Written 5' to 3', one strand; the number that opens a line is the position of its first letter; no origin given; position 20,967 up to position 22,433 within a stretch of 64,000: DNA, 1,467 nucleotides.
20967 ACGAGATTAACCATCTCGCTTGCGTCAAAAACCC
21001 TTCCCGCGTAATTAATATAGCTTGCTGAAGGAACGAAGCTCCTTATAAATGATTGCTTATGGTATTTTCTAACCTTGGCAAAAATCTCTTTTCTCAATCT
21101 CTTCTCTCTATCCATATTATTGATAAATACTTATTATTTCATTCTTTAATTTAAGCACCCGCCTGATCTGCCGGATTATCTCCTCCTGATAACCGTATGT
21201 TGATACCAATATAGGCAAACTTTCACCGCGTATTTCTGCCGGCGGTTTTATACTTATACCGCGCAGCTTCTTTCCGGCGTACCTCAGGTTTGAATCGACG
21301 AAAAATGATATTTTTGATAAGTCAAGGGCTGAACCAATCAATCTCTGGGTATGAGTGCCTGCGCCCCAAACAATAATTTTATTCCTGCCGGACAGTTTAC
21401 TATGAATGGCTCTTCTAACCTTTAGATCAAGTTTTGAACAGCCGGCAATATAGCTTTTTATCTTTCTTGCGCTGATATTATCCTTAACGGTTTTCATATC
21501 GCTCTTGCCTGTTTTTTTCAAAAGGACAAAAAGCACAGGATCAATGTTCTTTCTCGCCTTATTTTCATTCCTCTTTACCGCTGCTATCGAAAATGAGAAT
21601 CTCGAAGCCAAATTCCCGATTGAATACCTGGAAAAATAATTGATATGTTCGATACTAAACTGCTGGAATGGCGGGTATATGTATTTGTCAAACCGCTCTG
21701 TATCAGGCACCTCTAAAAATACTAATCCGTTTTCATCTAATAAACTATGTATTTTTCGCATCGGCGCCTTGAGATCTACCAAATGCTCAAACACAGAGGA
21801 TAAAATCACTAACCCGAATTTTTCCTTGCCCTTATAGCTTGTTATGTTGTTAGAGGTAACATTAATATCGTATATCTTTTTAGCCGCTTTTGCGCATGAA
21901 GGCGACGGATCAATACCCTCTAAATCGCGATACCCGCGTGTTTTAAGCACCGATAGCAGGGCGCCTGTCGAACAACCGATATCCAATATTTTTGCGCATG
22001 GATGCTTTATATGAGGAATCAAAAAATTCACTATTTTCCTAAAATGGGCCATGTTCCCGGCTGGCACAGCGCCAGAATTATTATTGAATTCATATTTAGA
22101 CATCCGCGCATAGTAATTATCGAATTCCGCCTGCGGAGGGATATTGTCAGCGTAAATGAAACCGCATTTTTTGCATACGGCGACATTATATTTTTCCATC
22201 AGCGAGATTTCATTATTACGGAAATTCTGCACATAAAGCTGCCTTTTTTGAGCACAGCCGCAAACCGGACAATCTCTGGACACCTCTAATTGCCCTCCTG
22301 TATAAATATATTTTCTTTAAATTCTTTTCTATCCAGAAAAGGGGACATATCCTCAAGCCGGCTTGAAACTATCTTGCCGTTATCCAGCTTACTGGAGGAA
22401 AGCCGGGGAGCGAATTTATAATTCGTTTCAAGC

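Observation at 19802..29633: CDP-3,6-dideoxyhexose genes coupled to a ThDP acetolactate-synthase-like enzyme, a zinc-ribbon C-methyltransferase-like protein and a NeuB paralog: candidate branched-chain dideoxy sugar pathway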

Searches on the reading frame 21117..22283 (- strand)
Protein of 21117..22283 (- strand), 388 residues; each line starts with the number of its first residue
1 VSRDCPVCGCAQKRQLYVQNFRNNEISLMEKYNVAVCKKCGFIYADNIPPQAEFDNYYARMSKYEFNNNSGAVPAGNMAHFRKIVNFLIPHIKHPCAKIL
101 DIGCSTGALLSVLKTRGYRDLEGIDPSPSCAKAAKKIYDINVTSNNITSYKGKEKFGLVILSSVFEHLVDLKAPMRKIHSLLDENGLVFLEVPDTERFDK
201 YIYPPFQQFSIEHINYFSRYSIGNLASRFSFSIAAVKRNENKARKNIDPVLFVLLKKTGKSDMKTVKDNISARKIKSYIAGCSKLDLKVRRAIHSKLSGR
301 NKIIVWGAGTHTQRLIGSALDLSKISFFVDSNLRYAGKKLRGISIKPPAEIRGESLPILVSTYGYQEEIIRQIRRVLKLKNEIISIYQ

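Call 4: search_protein_families(library=pfam, proteins=[window:21117-22283:-])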
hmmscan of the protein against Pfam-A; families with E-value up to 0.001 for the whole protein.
window:21117-22283:- (388 aa): 5 families
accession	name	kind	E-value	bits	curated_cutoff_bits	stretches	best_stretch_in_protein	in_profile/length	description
PF13489.12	Methyltransf_23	-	2.8e-21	76.4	27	1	83-233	11-161/164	Methyltransferase domain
PF13649.12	Methyltransf_25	-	5.3e-10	40.3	27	1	99-186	1-97/97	Methyltransferase domain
PF08241.18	Methyltransf_11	-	7.6e-10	39.7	21.2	1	100-189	1-94/95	Methyltransferase domain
PF08242.18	Methyltransf_12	-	1.1e-09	39.3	30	1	100-187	1-97/98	Methyltransferase domain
PF13847.12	Methyltransf_31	-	4.8e-08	33.2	27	1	97-194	5-113/145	Methyltransferase domain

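Call 5: search_protein_families(library=ncbifam, proteins=[window:21117-22283:-])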
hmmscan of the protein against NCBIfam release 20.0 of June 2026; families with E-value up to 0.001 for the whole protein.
window:21117-22283:- (388 aa): 9 families
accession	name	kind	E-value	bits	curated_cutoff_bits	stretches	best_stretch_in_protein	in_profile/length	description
TIGR01983.1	UbiG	equivalog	3e-09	36.5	102.95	1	97-190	51-151/228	bifunctional 2-polyprenyl-6-hydroxyphenol methylase/3-demethylubiquinol 3-O-methyltransferase UbiG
TIGR02072.1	BioC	equivalog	7.2e-08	32.5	184.95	1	85-267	20-207/244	malonyl-ACP O-methyltransferase BioC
NF045667.1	MTase_DVU1556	equivalog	2e-07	30.7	155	1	94-189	21-118/213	DVU_1556 family methyltransferase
NF002463.0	PRK01683.1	equivalog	2.9e-07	30.3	297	1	95-195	31-133/258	trans-aconitate 2-methyltransferase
NF043040.1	corrin_prot_MT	hypoth_equivalog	2.7e-06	27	180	1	81-188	27-145/216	corrinoid protein-associated methyltransferase CpaM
TIGR04165.1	methano_modCys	hypoth_equivalog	7.5e-06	26.1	60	1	3-45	8-47/50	TIGR04165 family Cys-rich peptide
NF010703.0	PRK14103.1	equivalog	1.8e-05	24.3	320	1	93-193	27-127/256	trans-aconitate 2-methyltransferase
TIGR04345.1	ovoA_Cterm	equivalog_domain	3.9e-05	23.3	170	0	79-138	24-83/242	putative 4-mercaptohistidine N1-methyltransferase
NF041650.1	nod_mtase_NodS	equivalog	0.00056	19.7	300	1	92-186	35-135/190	nodulation methyltransferase NodS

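Call 31: search_protein_families(library=pfam, max_evalue=0.01, proteins=[window:21117-22283:-])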
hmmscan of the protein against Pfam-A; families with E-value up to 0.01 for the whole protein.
window:21117-22283:- (388 aa): 6 families
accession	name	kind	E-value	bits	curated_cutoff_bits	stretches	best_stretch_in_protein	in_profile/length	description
PF13489.12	Methyltransf_23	-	2.8e-21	76.4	27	1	83-233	11-161/164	Methyltransferase domain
PF13649.12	Methyltransf_25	-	5.3e-10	40.3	27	1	99-186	1-97/97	Methyltransferase domain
PF08241.18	Methyltransf_11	-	7.6e-10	39.7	21.2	1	100-189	1-94/95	Methyltransferase domain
PF08242.18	Methyltransf_12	-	1.1e-09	39.3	30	1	100-187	1-97/98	Methyltransferase domain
PF13847.12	Methyltransf_31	-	4.8e-08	33.2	27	1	97-194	5-113/145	Methyltransferase domain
PF07021.18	MetW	-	0.0015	18.7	21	1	92-164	10-84/193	Methionine biosynthesis protein MetW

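Call 33: search_solved_structures(query=window:21117-22283:-, max_evalue=1, show_alignments=2)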
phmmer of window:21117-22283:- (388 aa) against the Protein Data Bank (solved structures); distinct sequences matched with E-value up to 1: 45.
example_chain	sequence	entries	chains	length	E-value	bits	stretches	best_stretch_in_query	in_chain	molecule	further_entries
3cc8_A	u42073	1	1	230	6.6e-14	55.3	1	78-199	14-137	Putative methyltransferase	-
5t6b_A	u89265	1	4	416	2e-07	34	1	34-238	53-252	Sugar 3-C-methyl transferase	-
5t64_A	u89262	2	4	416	1.5e-06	31.1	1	34-238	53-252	Sugar 3-C-methyl transferase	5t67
4e2x_A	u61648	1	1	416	6.9e-06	28.9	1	37-238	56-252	TcaB9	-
3ndi_A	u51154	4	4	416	7e-06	28.9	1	37-238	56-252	Methyltransferase | TcaB9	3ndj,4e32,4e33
4e31_A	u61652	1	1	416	1.3e-05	28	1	72-238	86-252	TcaB9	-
4e2y_A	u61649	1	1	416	1.8e-05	27.5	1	37-238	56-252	TcaB9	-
4e2w_A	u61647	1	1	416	5.9e-05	25.8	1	37-238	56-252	TcaB9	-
4e2z_A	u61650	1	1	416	6.5e-05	25.7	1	37-238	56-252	TcaB9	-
4e30_A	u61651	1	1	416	0.00015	24.5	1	37-238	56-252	TcaB9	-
4rv9_A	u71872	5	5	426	0.00063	22.5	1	97-238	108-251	D-mycarose 3-C-methyltransferase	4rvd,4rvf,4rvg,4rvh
9rfr_A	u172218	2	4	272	0.00084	22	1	59-196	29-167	Ubiquinone biosynthesis O-methyltransferase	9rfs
6gkv_A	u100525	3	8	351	0.00086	22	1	98-206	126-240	Coclaurine N-methyltransferase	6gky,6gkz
2p35_A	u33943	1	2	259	0.0011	21.6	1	100-196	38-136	Trans-aconitate 2-methyltransferase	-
2avn_A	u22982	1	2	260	0.002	20.8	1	78-237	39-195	ubiquinone/menaquinone biosynthesis methyltransferase-related protein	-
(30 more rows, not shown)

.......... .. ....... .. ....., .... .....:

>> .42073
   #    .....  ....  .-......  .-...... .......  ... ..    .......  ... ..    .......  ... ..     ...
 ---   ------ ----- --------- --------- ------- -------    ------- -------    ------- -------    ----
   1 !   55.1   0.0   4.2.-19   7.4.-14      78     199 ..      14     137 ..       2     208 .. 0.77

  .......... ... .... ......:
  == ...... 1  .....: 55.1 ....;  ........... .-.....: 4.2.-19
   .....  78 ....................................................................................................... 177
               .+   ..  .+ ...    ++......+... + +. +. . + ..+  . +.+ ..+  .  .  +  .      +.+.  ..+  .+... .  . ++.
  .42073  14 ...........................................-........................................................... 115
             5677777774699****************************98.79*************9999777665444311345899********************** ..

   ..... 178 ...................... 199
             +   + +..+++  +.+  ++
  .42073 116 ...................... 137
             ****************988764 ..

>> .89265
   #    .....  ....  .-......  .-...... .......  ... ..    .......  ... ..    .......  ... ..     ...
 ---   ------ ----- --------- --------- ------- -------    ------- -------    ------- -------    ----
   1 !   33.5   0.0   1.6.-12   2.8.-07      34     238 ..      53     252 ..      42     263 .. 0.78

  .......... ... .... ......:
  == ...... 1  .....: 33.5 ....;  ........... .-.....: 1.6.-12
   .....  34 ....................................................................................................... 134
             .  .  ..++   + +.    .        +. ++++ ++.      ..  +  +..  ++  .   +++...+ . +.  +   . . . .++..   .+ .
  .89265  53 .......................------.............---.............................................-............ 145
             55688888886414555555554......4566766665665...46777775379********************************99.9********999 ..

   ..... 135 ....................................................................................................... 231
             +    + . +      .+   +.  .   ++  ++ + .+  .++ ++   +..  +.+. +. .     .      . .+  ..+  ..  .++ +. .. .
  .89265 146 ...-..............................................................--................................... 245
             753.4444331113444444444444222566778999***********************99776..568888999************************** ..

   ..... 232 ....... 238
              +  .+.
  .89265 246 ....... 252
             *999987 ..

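Call 40: find_homologous_proteins(query=window:21117-22283:-, max_evalue=0.00001)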
Query window:21117-22283:- (388 aa): 429 proteins with E <= 0.00001 among 5045 candidates; the best 120 are listed.
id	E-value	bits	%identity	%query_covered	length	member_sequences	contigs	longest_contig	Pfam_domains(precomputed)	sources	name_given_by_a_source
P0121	1.9e-252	855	98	100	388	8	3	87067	PF13847.13,PF13489.13,PF13649.13,PF22674.3,PF08241.19,PF08242.19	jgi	-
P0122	4.9e-152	525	60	100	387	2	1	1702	PF13847.13,PF13489.13,PF13649.13,PF22674.3,PF08241.19,PF08242.19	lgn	-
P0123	1.0e-151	524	60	100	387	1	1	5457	PF13847.13,PF13489.13,PF13649.13,PF22674.3,PF08241.19,PF08242.19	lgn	-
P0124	2.2e-151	523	61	100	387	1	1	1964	PF13847.13,PF13489.13,PF13649.13,PF22674.3,PF08241.19,PF08242.19,PF05401.17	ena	-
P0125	5.7e-151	521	60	99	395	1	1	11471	PF13847.13,PF13489.13,PF13649.13,PF22674.3,PF08241.19,PF08242.19,PF05401.17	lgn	-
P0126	1.1e-150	520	60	100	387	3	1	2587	PF13847.13,PF13489.13,PF08003.18,PF13649.13,PF22674.3,PF08241.19,PF08242.19,PF05401.17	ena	-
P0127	2.0e-150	519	59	100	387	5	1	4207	PF13847.13,PF13489.13,PF08003.18,PF13649.13,PF22674.3,PF08241.19,PF08242.19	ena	-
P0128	3.0e-150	519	60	100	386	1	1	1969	PF13847.13,PF13489.13,PF13649.13,PF22674.3,PF08241.19,PF08242.19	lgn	-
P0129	1.2e-149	517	59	100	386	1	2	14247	PF07021.19,PF13847.13,PF13489.13,PF08003.18,PF13649.13,PF22674.3,PF08241.19,PF08242.19,PF05401.17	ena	-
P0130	1.3e-149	517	59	99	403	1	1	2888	PF07021.19,PF13847.13,PF13489.13,PF08003.18,PF13649.13,PF22674.3,PF08241.19,PF08242.19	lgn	-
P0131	2.9e-149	516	59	100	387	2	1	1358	PF13847.13,PF13489.13,PF13649.13,PF22674.3,PF08241.19,PF08242.19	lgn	-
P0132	5.5e-149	515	60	100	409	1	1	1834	PF13847.13,PF13489.13,PF13649.13,PF22674.3,PF08241.19,PF08242.19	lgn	-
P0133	5.7e-149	515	60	100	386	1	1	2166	PF13847.13,PF13489.13,PF13649.13,PF22674.3,PF08241.19,PF08242.19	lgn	-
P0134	6.3e-149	514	60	100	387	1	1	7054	PF13847.13,PF13489.13,PF13649.13,PF22674.3,PF08241.19,PF08242.19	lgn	-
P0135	1.2e-148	514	58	100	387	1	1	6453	PF07021.19,PF13847.13,PF13489.13,PF13649.13,PF22674.3,PF08241.19,PF08242.19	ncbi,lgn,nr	ncbi:MAG: class I SAM-dependent methyltransferase [Candidatus Omnitrophica bacterium]|nr:class I SAM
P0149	9.9e-144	497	56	100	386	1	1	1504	PF13847.13,PF13489.13,PF08003.18,PF13649.13,PF22674.3,PF08484.18,PF08241.19,PF08242.19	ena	-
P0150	1.3e-143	497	58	100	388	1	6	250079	PF07021.19,PF13847.13,PF13489.13,PF08003.18,PF13649.13,PF22674.3,PF08241.19,PF08242.19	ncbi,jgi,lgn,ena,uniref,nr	ncbi:MAG: hypothetical protein COU29_04030 [Candidatus Magasanikbacteria bacterium CG10_big_fil_rev_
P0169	1.1e-137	477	57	99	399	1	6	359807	PF13847.13,PF13489.13,PF13649.13,PF22674.3,PF08241.19,PF08242.19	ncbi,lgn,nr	ncbi:MAG: class I SAM-dependent methyltransferase [Nitrospirae bacterium]|nr:class I SAM-dependent m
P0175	5.8e-135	469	53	100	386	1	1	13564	PF07021.19,PF13847.13,PF13489.13,PF13649.13,PF22674.3,PF08484.18,PF08241.19,PF08242.19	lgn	-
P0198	2.2e-129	450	52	100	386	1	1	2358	PF13847.13,PF13489.13,PF08003.18,PF13649.13,PF22674.3,PF08484.18,PF08241.19,PF08242.19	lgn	-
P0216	9.5e-125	435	50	100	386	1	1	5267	PF13847.13,PF13489.13,PF13649.13,PF22674.3,PF08484.18,PF08241.19,PF08242.19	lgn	-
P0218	1.8e-124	434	54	93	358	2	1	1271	PF13847.13,PF13489.13,PF13649.13,PF22674.3,PF08484.18,PF08241.19,PF08242.19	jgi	-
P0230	7.4e-119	416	53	96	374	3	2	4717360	PF13847.13,PF13489.13,PF13649.13,PF22674.3,PF08241.19,PF08242.19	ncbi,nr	ncbi:methyltransferase type 11 [Geobacter sp. SVR]|nr:hypothetical protein GSVR_42840 [Geobacter sp.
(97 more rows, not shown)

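Call 41: find_encoding_contigs(protein=P0230, flank=9000, max_places=1)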
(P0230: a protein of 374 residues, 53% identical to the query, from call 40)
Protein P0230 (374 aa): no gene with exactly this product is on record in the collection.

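Call 42: find_encoding_contigs(protein=P0150, flank=9000, max_places=1)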
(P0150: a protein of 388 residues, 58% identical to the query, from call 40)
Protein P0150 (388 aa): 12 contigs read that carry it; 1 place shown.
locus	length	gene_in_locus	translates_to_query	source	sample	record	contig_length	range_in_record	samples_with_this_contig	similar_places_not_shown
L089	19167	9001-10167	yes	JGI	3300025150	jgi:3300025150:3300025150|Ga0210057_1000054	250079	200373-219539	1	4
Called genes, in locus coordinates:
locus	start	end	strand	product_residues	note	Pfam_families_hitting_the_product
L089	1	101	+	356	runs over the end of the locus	PF00682:HMGL-like, PF07836:DmpG_comm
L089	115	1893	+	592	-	PF02776:TPP_enzyme_N, PF00205:TPP_enzyme_M, PF02775:TPP_enzyme_C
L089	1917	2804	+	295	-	PF01370:Epimerase, PF04321:RmlD_sub_bind, PF16363:GDP_Man_Dehyd (faint)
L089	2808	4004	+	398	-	PF08421:Methyltransf_13 (weak), PF13489:Methyltransf_23, PF07021:MetW (weak), PF08241:Methyltransf_11 (weak), PF08242:Methyltransf_12, PF13649:Methyltransf_25 (weak), PF13847:Methyltransf_31, PF08484:Methyltransf_14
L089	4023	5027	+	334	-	PF04055:Radical_SAM, PF13186:SPASM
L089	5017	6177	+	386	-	PF22674:C2185-like_N, PF05050:Methyltransf_21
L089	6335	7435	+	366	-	PF13353:Fer4_12 (weak), PF04055:Radical_SAM, PF13186:SPASM (weak)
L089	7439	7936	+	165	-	-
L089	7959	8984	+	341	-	PF04055:Radical_SAM, PF13186:SPASM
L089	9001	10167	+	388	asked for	PF07021:MetW (weak), PF08003:Methyltransf_9 (weak), PF13489:Methyltransf_23, PF13847:Methyltransf_31, PF08241:Methyltransf_11, PF08242:Methyltransf_12, PF13649:Methyltransf_25, PF22674:C2185-like_N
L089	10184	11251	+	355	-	PF01073:3Beta_HSD, PF01370:Epimerase, PF02719:Polysacc_synt_2 (weak), PF07993:NAD_binding_4, PF16363:GDP_Man_Dehyd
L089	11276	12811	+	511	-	PF03102:NeuB, PF07883:Cupin_2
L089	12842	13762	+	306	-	PF08282:Hydrolase_3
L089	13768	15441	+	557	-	PF02776:TPP_enzyme_N, PF00205:TPP_enzyme_M, PF02775:TPP_enzyme_C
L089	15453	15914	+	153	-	-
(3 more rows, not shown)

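Call 43: find_encoding_contigs(protein=P0169, flank=9000, max_places=1)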
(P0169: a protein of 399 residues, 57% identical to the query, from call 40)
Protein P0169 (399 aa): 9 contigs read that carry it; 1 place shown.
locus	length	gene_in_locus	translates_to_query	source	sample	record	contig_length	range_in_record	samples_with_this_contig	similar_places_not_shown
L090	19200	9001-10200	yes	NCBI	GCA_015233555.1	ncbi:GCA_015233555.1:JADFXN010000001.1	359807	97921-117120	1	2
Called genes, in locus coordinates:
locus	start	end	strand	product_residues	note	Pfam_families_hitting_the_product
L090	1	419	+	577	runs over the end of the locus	PF02776:TPP_enzyme_N, PF00205:TPP_enzyme_M, PF02775:TPP_enzyme_C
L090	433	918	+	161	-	PF01842:ACT, PF22629:ACT_AHAS_ss, PF13710:ACT_5, PF10369:ALS_ss_C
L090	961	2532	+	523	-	PF02310:B12-binding, PF04055:Radical_SAM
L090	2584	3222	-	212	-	PF00535:Glycos_transf_2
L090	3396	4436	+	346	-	PF00535:Glycos_transf_2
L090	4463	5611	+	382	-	PF05050:Methyltransf_21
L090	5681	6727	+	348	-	PF01073:3Beta_HSD, PF01370:Epimerase, PF02719:Polysacc_synt_2 (faint), PF16363:GDP_Man_Dehyd, PF07993:NAD_binding_4 (weak)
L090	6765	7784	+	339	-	PF04055:Radical_SAM, PF13186:SPASM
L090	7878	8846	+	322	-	PF04055:Radical_SAM, PF13186:SPASM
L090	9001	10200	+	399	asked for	PF13489:Methyltransf_23, PF08241:Methyltransf_11, PF08242:Methyltransf_12, PF13649:Methyltransf_25, PF13847:Methyltransf_31, PF22674:C2185-like_N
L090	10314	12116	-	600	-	PF02776:TPP_enzyme_N, PF00205:TPP_enzyme_M, PF02775:TPP_enzyme_C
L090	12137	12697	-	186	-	-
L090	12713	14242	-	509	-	PF03102:NeuB, PF07883:Cupin_2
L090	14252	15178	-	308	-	PF00291:PALP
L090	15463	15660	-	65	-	PF08984:DUF1858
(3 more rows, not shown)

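Call 54: predict_structure(alignment_id=A2)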
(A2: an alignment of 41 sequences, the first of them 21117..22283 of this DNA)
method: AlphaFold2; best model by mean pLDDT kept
length: 388 residues; sequences in the alignment: 41
mean_pLDDT: 91.1   pTM: 0.89
mean pLDDT of the five models: 91.1, 90.4, 90.1, 89.8, 89.2
residues with pLDDT >= 90: 264; 70-90: 115; 50-70: 9; < 50: 0
segments of 3 or more residues with pLDDT < 50: none
pLDDT, mean of each block of 10 residues (from residue 1): 92 96 86 97 96 85 70 84 96 90 90 95 88 89 88 93 93 94 95 96 89 94 95 96 88 94 87 97 94 92 92 86 94 89 93 90 88 92 88
secondary structure, 60 per line:
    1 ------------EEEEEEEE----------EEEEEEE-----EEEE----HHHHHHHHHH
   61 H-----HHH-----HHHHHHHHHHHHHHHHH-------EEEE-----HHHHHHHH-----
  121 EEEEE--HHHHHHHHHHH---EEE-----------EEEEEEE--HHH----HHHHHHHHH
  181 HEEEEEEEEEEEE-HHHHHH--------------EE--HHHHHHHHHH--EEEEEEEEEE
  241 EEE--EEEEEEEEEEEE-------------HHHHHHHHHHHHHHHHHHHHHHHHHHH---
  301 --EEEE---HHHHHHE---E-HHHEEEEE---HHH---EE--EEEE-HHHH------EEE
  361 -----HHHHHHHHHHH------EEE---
elements in order: E13-20 E31-37 E43-46 H51-61 H75-91 E99-102 H108-115 E121-125 H128-138 E142-144 E156-162 H172-181 E182-193 H195-200 H219-228 E231-243 E246-257 H271-297 E303-306 H310-315 E325-329 E343-346 H348-351 E358-360 H366-376 E383-385
